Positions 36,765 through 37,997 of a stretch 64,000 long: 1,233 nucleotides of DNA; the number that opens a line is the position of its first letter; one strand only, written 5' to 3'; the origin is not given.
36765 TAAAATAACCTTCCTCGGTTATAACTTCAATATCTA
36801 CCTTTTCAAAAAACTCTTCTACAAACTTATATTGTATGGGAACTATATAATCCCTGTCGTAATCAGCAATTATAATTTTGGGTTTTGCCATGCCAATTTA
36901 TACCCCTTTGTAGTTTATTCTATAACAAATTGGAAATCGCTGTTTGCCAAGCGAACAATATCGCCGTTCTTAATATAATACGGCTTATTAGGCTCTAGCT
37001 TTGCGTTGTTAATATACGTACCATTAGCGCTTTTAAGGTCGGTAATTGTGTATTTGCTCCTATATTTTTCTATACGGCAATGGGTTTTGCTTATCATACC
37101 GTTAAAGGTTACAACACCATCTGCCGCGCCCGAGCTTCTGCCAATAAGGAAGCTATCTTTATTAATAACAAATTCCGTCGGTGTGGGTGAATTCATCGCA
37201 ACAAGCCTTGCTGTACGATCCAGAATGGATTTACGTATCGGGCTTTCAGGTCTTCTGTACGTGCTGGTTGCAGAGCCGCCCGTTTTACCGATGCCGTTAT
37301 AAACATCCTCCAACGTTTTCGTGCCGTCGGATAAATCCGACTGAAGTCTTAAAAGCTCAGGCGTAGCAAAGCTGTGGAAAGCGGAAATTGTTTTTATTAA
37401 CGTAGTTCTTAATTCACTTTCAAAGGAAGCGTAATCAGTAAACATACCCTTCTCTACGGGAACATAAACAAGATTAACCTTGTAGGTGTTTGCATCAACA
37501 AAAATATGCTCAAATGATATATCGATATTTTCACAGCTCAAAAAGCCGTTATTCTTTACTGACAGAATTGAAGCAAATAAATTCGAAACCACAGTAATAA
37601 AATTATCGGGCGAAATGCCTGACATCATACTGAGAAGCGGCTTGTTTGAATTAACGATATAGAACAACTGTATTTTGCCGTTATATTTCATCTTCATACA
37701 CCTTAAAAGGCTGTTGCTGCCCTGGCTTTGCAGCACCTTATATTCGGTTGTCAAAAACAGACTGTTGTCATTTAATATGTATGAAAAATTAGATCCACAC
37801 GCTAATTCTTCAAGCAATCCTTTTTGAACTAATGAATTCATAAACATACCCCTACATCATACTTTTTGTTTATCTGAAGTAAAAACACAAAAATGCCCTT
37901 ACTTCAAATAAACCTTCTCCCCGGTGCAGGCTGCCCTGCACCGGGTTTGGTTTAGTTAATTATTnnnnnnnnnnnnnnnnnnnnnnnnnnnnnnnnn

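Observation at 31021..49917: Non-canonical EssC/YukD secretion operon fused to an FHA / Hanks-kinase / PP2C phospho-threonine module and lacking WXG100, EsaA, EssA and EssB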

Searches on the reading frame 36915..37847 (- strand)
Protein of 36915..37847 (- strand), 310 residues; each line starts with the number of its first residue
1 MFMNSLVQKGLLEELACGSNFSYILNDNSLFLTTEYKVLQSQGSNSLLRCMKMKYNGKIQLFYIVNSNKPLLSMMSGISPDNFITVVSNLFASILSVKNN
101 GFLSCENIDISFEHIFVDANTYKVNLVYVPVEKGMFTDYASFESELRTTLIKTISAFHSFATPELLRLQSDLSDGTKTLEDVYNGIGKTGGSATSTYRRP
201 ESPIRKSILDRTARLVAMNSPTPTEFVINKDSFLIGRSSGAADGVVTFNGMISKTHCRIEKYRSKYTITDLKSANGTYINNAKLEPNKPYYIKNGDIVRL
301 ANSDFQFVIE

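Call 3: search_protein_families(library=pfam, proteins=[window:36915-37847:-], max_evalue=0.01)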
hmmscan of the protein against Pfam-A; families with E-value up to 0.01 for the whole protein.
window:36915-37847:- (310 aa): 3 families
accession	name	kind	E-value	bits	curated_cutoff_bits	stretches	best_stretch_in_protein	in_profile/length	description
PF00498.31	FHA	-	3e-16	60.1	20.7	1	234-300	2-66/67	FHA domain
PF19909.4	DUF6382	-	8.2e-09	35.8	26.7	1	35-138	23-127/163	Domain of unknown function (DUF6382)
PF16697.10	Yop-YscD_cpl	-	1.9e-05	25.3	33.2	1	225-308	11-91/94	Inner membrane component of T3SS, cytoplasmic domain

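Call 4: search_protein_families(library=ncbifam, proteins=[window:36915-37847:-], max_evalue=0.01)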
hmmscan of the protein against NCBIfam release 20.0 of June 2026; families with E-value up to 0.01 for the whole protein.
window:36915-37847:- (310 aa): 4 families
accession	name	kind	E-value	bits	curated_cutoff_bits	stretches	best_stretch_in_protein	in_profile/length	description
NF049868.1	FhaB_Rv0019c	equivalog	2.7e-09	37.3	125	1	210-302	64-153/158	FHA domain-containing protein FhaB/FipA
TIGR03354.1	VI_FHA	hypoth_equivalog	7.7e-08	32.5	120.25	1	224-301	17-95/420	type VI secretion system-associated FHA domain protein TagH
NF041660.2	oxygluDhInhib_OdhI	equivalog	0.00014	21.7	200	1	224-301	49-121/130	oxoglutarate dehydrogenase inhibitor Odhl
NF052573.1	HisKinEspAMyxo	equivalog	0.0014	16.7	1400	1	225-285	40-99/755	serine histidine kinase EspA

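Call 23: find_encoding_contigs(protein=window:36915-37847:-, flank=10000, max_places=4)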
Protein window:36915-37847:- (310 aa): no gene with exactly this product is on record in the collection.

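Call 32: find_homologous_proteins(query=window:36915-37847:-, max_evalue=0.00001)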
Query window:36915-37847:- (310 aa): 992 proteins with E <= 0.00001 among 2266 candidates; the best 120 are listed.
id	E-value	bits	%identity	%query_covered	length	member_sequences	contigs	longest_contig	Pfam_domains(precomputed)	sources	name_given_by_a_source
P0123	3.0e-198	675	100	99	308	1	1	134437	PF19909.5,PF00498.32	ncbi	-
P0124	2.9e-171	586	84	99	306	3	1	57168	PF19909.5,PF00498.32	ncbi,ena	-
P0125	4.2e-169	579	84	99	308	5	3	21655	PF19909.5,PF00498.32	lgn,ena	-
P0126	2.8e-165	567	83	99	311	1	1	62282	PF19909.5,PF00498.32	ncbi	-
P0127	5.5e-162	556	81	100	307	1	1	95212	PF19909.5,PF00498.32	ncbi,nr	ncbi:MAG: FHA domain-containing protein [Ruminococcaceae bacterium]|nr:FHA domain-containing protein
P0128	1.8e-161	554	80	100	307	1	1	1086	PF19909.5,PF00498.32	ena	-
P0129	2.2e-161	554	80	100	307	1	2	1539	PF19909.5,PF00498.32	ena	-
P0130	5.1e-160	549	80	99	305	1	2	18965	PF19909.5,PF00498.32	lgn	-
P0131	4.3e-159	546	80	99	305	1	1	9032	PF19909.5,PF00498.32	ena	-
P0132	1.2e-154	532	78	100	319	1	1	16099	PF19909.5,PF00498.32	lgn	-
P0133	1.1e-110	387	79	74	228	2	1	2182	PF19909.5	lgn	-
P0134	8.2e-107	375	54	99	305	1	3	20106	PF19909.5,PF00498.32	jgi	-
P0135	5.7e-105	369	54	99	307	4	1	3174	PF19909.5,PF00498.32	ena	-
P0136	6.9e-105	368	56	99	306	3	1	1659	PF19909.5,PF00498.32,PF16697.11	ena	-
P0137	1.9e-104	367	54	98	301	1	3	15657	PF00498.32,PF16697.11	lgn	-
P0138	2.8e-103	363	53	99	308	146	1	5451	PF19909.5,PF00498.32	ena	-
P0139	4.9e-103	362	56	99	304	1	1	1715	PF19909.5,PF00498.32,PF16697.11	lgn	-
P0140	5.7e-103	362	53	99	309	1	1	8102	PF19909.5,PF00498.32,PF16697.11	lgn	-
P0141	7.4e-103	362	55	98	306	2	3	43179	PF19909.5,PF00498.32,PF16697.11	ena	-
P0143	8.6e-103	362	52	99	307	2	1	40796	PF19909.5,PF00498.32,PF16697.11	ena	-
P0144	8.9e-103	362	54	99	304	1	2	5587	PF19909.5,PF00498.32,PF16697.11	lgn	-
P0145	1.2e-102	361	53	99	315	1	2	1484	PF19909.5,PF00498.32,PF16697.11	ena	-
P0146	3.5e-102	360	54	98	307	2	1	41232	PF19909.5,PF00498.32,PF16697.11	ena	-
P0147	3.8e-102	360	52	99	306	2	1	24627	PF19909.5,PF00498.32,PF16697.11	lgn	-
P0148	4.4e-102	359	51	99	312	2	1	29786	PF19909.5,PF00498.32,PF16697.11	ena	-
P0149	5.2e-102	359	53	99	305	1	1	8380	PF19909.5,PF00498.32,PF16697.11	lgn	-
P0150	5.6e-102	359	52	99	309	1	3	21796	PF19909.5,PF00498.32,PF16697.11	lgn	-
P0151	7.0e-102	359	53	99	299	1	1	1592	PF19909.5,PF00498.32,PF16697.11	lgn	-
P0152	8.1e-102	358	53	98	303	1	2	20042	PF19909.5,PF00498.32,PF16697.11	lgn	-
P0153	8.8e-102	358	52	99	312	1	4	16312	PF19909.5,PF00498.32,PF16697.11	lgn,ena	-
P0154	8.9e-102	358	51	99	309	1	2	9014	PF19909.5,PF00498.32,PF16697.11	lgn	-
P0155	9.8e-102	358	52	99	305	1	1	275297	PF19909.5,PF00498.32,PF16697.11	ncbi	-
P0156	1.0e-101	358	53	99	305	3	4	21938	PF19909.5,PF00498.32,PF16697.11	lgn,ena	-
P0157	1.0e-101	358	50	99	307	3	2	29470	PF19909.5,PF00498.32,PF16697.11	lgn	-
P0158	1.9e-101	357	52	99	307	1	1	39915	PF19909.5,PF00498.32,PF16697.11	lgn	-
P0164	3.5e-101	356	52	99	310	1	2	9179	PF19909.5,PF00498.32,PF16697.11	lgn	-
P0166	4.4e-101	356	53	99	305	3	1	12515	PF19909.5,PF00498.32,PF16697.11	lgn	-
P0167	5.3e-101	356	52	99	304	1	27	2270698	PF19909.5,PF00498.32,PF16697.11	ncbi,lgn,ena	-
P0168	5.5e-101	356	54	99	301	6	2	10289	PF19909.5,PF00498.32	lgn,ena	-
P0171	5.8e-101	356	53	98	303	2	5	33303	PF19909.5,PF00498.32,PF16697.11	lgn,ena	-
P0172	5.8e-101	356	54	99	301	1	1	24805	PF19909.5,PF00498.32,PF16697.11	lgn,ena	-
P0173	8.3e-101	355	52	99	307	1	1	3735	PF19909.5,PF00498.32,PF16697.11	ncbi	-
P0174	8.7e-101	355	54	99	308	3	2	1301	PF19909.5,PF00498.32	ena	-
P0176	1.0e-100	355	53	98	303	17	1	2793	PF19909.5,PF00498.32,PF16697.11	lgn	-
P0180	1.4e-100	354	53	99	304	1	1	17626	PF19909.5,PF00498.32,PF16697.11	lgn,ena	-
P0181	1.4e-100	354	53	99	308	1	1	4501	PF19909.5,PF00498.32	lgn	-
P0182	1.5e-100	354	55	98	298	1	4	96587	PF19909.5,PF00498.32,PF16697.11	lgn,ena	-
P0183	1.6e-100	354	52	99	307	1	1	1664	PF19909.5,PF00498.32,PF16697.11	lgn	-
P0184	1.7e-100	354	51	99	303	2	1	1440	PF19909.5,PF00498.32,PF16697.11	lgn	-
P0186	1.9e-100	354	53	99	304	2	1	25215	PF19909.5,PF00498.32,PF16697.11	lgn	-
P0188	2.1e-100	354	51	99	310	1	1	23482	PF19909.5,PF00498.32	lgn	-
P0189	2.2e-100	354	51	99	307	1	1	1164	PF19909.5,PF00498.32,PF16697.11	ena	-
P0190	2.3e-100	354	51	99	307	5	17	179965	PF19909.5,PF00498.32,PF16697.11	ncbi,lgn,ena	-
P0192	3.0e-100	353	50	99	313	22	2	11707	PF19909.5,PF00498.32,PF16697.11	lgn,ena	-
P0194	3.9e-100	353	52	99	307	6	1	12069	PF19909.5,PF00498.32,PF16697.11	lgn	-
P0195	4.5e-100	353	50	99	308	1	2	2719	PF19909.5,PF00498.32,PF16697.11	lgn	-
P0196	5.6e-100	352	50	99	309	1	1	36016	PF19909.5,PF00498.32,PF16697.11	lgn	-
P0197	5.6e-100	352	50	99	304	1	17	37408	PF19909.5,PF00498.32,PF16697.11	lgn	-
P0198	5.7e-100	352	53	99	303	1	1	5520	PF19909.5,PF00498.32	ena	-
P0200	6.0e-100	352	52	99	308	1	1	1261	PF19909.5,PF00498.32,PF16697.11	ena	-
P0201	6.0e-100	352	52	99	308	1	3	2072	PF19909.5,PF00498.32,PF16697.11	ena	-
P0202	6.4e-100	352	51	99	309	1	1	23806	PF19909.5,PF00498.32,PF16697.11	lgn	-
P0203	6.7e-100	352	52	99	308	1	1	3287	PF19909.5,PF00498.32,PF16697.11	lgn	-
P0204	6.7e-100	352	52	99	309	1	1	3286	PF19909.5,PF00498.32,PF16697.11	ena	-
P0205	6.8e-100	352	49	99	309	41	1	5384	PF19909.5,PF00498.32,PF16697.11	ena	-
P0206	6.9e-100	352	51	99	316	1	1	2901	PF19909.5,PF00498.32,PF16697.11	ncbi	-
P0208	7.8e-100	352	51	99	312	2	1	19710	PF19909.5,PF00498.32,PF16697.11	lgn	-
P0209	9.6e-100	352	50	99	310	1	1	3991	PF19909.5,PF00498.32,PF16697.11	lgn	-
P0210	1.1e-99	351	52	99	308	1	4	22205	PF19909.5,PF00498.32,PF16697.11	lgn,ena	-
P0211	1.2e-99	351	52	99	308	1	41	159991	PF19909.5,PF00498.32,PF16697.11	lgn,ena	-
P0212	1.2e-99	351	52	99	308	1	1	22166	PF19909.5,PF00498.32,PF16697.11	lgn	-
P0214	1.3e-99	351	51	99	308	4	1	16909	PF19909.5,PF00498.32,PF16697.11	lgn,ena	-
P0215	1.4e-99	351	52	99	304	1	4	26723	PF19909.5,PF00498.32,PF16697.11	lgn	-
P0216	1.4e-99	351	52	99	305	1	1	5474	PF19909.5,PF00498.32,PF16697.11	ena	-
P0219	1.7e-99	351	52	99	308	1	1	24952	PF19909.5,PF00498.32,PF16697.11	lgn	-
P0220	1.7e-99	351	52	98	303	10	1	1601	PF19909.5,PF00498.32,PF16697.11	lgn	-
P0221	2.1e-99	350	52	98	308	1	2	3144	PF19909.5,PF00498.32,PF16697.11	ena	-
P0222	2.1e-99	350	51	99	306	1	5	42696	PF19909.5,PF00498.32,PF16697.11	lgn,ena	-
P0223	2.4e-99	350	51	99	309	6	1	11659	PF19909.5,PF00498.32,PF16697.11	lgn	-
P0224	2.7e-99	350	52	99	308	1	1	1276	PF19909.5,PF00498.32,PF16697.11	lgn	-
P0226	2.7e-99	350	50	99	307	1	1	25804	PF19909.5,PF00498.32,PF16697.11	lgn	-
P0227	3.2e-99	350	53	99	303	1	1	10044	PF19909.5,PF00498.32,PF16697.11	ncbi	-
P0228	3.4e-99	350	50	99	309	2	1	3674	PF19909.5,PF00498.32,PF16697.11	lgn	-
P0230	3.4e-99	350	53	99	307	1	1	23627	PF19909.5,PF00498.32,PF16697.11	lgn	-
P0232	3.9e-99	350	50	99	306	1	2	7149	PF19909.5,PF00498.32,PF16697.11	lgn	-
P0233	4.2e-99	350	52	98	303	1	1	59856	PF19909.5,PF00498.32,PF16697.11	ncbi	ncbi:MAG: FHA domain-containing protein [Faecousia sp.]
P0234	4.7e-99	349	51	99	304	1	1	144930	PF19909.5,PF00498.32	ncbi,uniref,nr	ncbi:hypothetical protein CFOLD11_40760 [Clostridium folliculivorans]|uniref:FHA domain-containing p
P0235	5.0e-99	349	52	99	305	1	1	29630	PF19909.5,PF00498.32,PF16697.11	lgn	-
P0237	5.4e-99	349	53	99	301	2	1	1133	PF19909.5,PF00498.32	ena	-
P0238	5.7e-99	349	55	95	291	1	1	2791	PF19909.5,PF00498.32,PF16697.11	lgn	-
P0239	5.7e-99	349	51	100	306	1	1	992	PF19909.5,PF00498.32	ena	-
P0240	5.8e-99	349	50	99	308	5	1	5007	PF19909.5,PF00498.32,PF16697.11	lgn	-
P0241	6.2e-99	349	51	99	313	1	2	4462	PF19909.5,PF00498.32,PF16697.11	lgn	-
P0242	6.4e-99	349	53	100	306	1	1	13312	PF19909.5,PF00498.32,PF16697.11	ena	-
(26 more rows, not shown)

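Call 33: find_encoding_contigs(protein=P0123, flank=10000, max_places=2)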
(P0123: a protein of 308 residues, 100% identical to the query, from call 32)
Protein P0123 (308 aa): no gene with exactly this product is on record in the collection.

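Call 34: find_encoding_contigs(protein=P0127, flank=10000, max_places=2)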
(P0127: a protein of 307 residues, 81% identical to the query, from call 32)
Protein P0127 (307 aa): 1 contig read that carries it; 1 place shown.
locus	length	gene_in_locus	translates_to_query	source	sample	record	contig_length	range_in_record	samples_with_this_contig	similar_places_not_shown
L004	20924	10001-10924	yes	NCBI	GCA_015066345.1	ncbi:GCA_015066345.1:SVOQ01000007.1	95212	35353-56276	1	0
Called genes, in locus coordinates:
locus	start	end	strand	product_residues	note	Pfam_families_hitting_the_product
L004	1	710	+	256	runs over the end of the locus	PF13672:PP2C_2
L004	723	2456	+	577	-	PF00069:Pkinase, PF07714:PK_Tyr_Ser-Thr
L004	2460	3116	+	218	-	-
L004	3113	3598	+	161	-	-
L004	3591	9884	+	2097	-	-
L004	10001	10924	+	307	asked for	PF19909:DUF6382, PF00498:FHA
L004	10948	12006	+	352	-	PF00142:Fer4_NifH (faint), PF01656:CbiA (weak), PF13614:AAA_31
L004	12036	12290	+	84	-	PF08817:YukD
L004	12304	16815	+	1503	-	PF01637:ATPase_2 (faint), PF01580:FtsK_SpoIIIE, PF12775:AAA_7 (faint), PF13245:AAA_19 (faint), PF13401:AAA_22 (faint), PF01580:FtsK_SpoIIIE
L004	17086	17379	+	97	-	PF06013:WXG100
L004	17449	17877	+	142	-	PF16888:YwqH-like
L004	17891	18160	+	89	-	PF17279:DUF5344 (weak)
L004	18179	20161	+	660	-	PF04740:LXG, PF28311:SseF_SseG (weak), PF14414:WHH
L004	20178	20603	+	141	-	PF09346:SMI1_KNR4, PF14568:SUKH_6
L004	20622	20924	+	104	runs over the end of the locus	PF13780:DUF4176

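Call 36: find_related_loci(query=A1, collection=genome_contigs, flank=10000)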
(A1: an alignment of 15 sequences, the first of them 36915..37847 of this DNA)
Query A1 (310 aa) in genome_contigs; peptide patterns used: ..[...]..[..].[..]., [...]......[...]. (x = any residue, [..] = any of these).
62 stretches matched a pattern; 55 encode a relative of the query (tblastn E <= 1e-3); 55 distinct loci.
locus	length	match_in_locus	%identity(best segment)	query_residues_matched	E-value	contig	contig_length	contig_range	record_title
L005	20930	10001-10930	86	1-310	1e-180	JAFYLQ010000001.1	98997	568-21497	MAG: Clostridia bacterium isolate RGIG7203 Water_buffalos_Cecum-1__c21377, whole genome shotgun sequence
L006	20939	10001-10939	83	1-310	2e-176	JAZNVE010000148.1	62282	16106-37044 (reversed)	MAG: Acutalibacteraceae bacterium isolate T1900044791_TS20190257.MAGScoT_cleanbin_000026 SGB_2651_k141_1964314, whole ge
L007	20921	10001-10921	81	1-310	7e-173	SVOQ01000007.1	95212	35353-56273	MAG: Oscillospiraceae bacterium isolate SIG569 NODE_1141_length_95212_cov_4.256276, whole genome shotgun sequence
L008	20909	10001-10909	52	3-309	4e-109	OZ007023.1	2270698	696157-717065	MAG: uncultured Oscillospiraceae bacterium isolate metabat2_pooled_hifiasm.1005 MAG genome assembly, chromosome: 1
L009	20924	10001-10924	52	3-310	1e-108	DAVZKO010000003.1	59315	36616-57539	MAG TPA_asm: Schaedlerella sp. isolate gSpreadC_ID_115 NODE_24_length_59315_cov_14.086973, whole genome shotgun sequence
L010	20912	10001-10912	51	2-309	1e-107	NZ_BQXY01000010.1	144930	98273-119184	Clostridium folliculivorans strain D1-1 sequence10, whole genome shotgun sequence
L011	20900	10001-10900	52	3-306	2e-106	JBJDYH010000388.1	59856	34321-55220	MAG: Faecousia sp. isolate LOHA11_bin.003 NODE_96_length_59856_cov_10.775840, whole genome shotgun sequence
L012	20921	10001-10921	52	3-309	3e-106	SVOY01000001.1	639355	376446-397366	MAG: Oscillospiraceae bacterium isolate SIG577 NODE_2_length_639355_cov_2.803051, whole genome shotgun sequence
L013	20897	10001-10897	52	3-309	1e-105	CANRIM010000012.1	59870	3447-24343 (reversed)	MAG: uncultured Lachnospiraceae bacterium isolate Lapin-019__bin22 genome assembly, contig: Lapin-019__NODE_257_length_5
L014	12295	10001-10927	50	2-309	2e-105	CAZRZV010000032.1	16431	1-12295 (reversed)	MAG TPA_asm: uncultured Faecalimonas sp. isolate SRP287540_co1_192 genome assembly, contig: NODE_3687_length_16431_cov_5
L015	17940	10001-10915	50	3-309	2e-105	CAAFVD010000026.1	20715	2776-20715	TPA_asm: Candidatus Gastranaerophilales bacterium, isolate HGM07924, WGS project CAAFVD010000000 data, contig: SRS475537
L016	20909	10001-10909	51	3-309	4e-105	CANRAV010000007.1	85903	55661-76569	MAG: uncultured Clostridia bacterium isolate Lapin-016__bin71 genome assembly, contig: Lapin-016__NODE_219_length_85903_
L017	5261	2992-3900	51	3-309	7e-105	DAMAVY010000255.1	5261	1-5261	MAG TPA_asm: Clostridium sp. isolate CTOTU48541 NODE_979_length_5261_cov_4.010181, whole genome shotgun sequence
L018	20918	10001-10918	50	2-306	4e-104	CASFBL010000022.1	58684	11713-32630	uncultured Eubacteriales bacterium isolate B51_L2_308308_idba_bin.62 genome assembly, contig: B51_L2_308308_idba_bin.62.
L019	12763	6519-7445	50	1-309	3e-104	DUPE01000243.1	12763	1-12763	MAG TPA_asm: Clostridiaceae bacterium isolate AS08sgBPME_280 220943_AS08, whole genome shotgun sequence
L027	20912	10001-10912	49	3-310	7e-99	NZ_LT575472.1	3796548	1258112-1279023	Clostridium nigeriense strain Marseille-P2414T, whole genome shotgun sequence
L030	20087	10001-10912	48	3-310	8e-98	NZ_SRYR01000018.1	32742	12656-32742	Clostridium sartagoforme strain NM50_B9-20 NODE_18_length_32742_cov_355.877, whole genome shotgun sequence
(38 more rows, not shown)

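Call 44: search_solved_structures(query=A1, max_evalue=10)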
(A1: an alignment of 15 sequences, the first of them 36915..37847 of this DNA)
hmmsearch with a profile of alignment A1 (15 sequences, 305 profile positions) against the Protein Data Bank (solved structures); distinct sequences matched with E-value up to 10: 40.
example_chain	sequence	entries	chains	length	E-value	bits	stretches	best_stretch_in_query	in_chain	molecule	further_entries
2pie_A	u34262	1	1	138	1.7e-08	37.2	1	246-295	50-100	E3 ubiquitin-protein ligase RNF8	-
2csw_A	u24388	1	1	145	1.9e-08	37.1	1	246-295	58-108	Ubiquitin ligase protein RNF8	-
1lgq_A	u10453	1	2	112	2.1e-07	33.7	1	221-295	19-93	cell cycle checkpoint protein CHFR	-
1lgp_A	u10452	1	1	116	2.3e-07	33.5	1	222-295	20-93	cell cycle checkpoint protein CHFR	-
1uht_A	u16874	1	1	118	3.3e-07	33.1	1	245-297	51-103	expressed protein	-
2jpe_A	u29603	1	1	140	1.4e-06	31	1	224-288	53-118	Nuclear inhibitor of protein phosphatase 1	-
6hc1_A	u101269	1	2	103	3e-06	29.9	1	223-302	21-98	GGDEF domain protein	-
6hc0_B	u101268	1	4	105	3.2e-06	29.8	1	223-302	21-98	GGDEF domain protein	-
6a8w_A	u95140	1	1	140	1.1e-05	28.1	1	245-296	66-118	Vacuolar protein sorting-associated protein 64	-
3po8_A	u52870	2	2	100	1.3e-05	27.8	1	246-303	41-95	Putative uncharacterized protein TB39.8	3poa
2lc1_A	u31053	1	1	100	1.3e-05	27.8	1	246-303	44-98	Putative uncharacterized protein TB39.8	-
6hbz_A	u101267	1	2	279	3.1e-05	26.6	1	223-302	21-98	GGDEF domain protein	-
3oun_A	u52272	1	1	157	7e-05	25.4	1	246-300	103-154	Putative uncharacterized protein TB39.8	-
2fez_A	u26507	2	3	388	0.00011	24.8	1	244-304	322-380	Probable regulatory protein embR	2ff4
6ar0_A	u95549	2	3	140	0.00028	23.4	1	244-295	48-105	Sarcolemmal membrane-associated protein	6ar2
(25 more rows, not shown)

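Call 54: list_cluster_members(proteins=[L027:12263-16756:+, L030:12263-16762:+, L010:12266-16777:+])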
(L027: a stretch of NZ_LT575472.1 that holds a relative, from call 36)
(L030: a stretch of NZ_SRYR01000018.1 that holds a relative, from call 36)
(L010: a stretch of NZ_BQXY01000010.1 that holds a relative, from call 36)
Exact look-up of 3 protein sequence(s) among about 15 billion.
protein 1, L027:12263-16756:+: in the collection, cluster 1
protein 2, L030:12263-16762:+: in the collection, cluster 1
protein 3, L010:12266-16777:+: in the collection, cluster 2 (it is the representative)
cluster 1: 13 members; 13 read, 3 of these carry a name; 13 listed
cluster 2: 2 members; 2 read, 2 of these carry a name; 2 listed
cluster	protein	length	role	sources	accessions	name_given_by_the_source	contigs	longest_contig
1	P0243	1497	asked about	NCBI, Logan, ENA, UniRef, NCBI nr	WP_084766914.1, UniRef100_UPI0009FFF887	type VII secretion protein EssC [Clostridium nigeriense] | type VII secretion protein EssC n=1 Tax=Clostridium nigeriense TaxID=1805470 ...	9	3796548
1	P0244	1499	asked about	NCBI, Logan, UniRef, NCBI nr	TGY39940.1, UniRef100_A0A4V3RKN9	type VII secretion protein EssC [Clostridium sartagoforme] | Type VII secretion protein EssC n=2 Tax=Clostridium sartagoforme TaxID=84031 ...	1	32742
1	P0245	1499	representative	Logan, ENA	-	-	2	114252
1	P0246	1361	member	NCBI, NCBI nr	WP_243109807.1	type VII secretion protein EssC [Clostridium sartagoforme]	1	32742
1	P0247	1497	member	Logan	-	-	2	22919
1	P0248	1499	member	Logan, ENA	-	-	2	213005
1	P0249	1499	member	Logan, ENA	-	-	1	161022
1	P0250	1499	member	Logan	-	-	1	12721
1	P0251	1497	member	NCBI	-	-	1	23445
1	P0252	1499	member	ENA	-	-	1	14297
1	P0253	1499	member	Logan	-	-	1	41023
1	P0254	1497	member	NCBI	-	-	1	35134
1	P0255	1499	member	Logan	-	-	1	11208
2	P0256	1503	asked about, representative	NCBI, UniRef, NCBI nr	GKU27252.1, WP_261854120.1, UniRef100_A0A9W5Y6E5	type VII secretion protein EssC [Clostridium folliculivorans] | Type VII secretion protein EssC n=1 Tax=Clostridium folliculivorans TaxID=2886038 ...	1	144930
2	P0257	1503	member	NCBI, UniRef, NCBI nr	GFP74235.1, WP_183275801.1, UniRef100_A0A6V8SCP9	type VII secretion protein EssC [Clostridium fungisolvens] | Type VII secretion protein EssC n=1 Tax=Clostridium fungisolvens TaxID=1604897 ...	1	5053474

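Call 65: predict_structure(alignment_id=A2)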
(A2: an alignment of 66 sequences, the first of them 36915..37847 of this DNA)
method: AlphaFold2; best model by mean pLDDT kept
length: 310 residues; sequences in the alignment: 66
mean_pLDDT: 86.1   pTM: 0.61
mean pLDDT of the five models: 86.1, 82.4, 71.8, 71.5, 63.1
residues with pLDDT >= 90: 185; 70-90: 92; 50-70: 12; < 50: 21
segments of 3 or more residues with pLDDT < 50: 190-209
pLDDT, mean of each block of 10 residues (from residue 1): 77 91 94 83 74 93 91 92 95 90 89 93 93 89 94 91 93 90 75 42 40 85 84 90 86 93 91 93 95 94 90
secondary structure, 60 per line:
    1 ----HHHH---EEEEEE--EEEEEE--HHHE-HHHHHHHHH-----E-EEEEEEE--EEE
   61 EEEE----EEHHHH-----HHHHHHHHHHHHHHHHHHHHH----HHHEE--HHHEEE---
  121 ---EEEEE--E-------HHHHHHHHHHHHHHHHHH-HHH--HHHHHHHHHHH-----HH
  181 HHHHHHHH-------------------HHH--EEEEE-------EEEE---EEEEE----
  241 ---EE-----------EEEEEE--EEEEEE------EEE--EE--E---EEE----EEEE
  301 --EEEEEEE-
elements in order: H5-8 E12-17 E20-25 H33-41 E49-55 E58-64 H71-74 H80-100 E115-117 E124-128 H139-156 H163-173 H179-188 E213-217 E225-228 E232-236 E257-262 E265-270 E277-279 E290-292 E297-300 E303-309
